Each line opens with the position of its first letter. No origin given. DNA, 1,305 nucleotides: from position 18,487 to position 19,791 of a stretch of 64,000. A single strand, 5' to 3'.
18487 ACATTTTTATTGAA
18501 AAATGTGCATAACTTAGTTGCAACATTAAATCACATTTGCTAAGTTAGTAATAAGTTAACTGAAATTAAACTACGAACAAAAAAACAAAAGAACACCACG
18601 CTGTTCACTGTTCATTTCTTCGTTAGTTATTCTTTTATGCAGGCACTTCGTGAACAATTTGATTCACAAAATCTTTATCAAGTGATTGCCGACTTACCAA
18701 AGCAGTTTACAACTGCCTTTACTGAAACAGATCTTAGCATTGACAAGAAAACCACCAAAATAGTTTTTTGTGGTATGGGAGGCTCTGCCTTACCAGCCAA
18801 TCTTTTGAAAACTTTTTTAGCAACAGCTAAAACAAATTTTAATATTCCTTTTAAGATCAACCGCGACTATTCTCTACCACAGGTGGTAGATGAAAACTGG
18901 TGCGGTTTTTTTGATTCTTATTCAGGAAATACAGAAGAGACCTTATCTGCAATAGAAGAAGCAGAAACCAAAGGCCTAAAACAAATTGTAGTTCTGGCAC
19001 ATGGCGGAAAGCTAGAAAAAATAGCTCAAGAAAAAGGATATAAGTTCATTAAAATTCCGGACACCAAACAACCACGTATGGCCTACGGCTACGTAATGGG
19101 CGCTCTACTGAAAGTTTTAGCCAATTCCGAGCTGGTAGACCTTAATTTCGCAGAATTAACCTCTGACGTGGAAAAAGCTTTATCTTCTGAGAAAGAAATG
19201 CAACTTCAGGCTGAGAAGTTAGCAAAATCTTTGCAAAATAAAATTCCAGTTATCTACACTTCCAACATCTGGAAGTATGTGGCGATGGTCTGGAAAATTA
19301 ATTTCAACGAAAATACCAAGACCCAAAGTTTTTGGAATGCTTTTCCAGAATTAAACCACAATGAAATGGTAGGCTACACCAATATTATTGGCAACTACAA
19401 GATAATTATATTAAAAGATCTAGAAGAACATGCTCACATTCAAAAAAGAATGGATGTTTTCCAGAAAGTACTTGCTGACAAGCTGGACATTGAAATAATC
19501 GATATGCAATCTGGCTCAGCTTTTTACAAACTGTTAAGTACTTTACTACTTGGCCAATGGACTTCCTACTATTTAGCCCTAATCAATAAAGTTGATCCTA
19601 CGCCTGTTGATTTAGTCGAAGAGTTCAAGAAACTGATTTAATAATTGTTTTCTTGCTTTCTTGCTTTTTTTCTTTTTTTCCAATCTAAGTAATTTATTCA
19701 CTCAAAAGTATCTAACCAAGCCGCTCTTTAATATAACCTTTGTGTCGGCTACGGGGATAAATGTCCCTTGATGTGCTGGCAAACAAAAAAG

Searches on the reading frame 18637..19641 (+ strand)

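Call 9: search_protein_families(library=pfam, proteins=[window:18637-19641:+], max_evalue=0.001)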
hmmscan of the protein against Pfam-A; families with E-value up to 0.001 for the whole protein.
window:18637-19641:+ (334 aa): 2 families
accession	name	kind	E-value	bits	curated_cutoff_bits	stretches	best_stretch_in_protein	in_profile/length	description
PF10432.14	bact-PGI_C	-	2.8e-39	134.9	24.5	1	191-332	4-149/151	Bacterial phospho-glucose isomerase C-terminal SIS domain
PF01380.27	SIS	-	0.00013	22.3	25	1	40-144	6-109/131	SIS domain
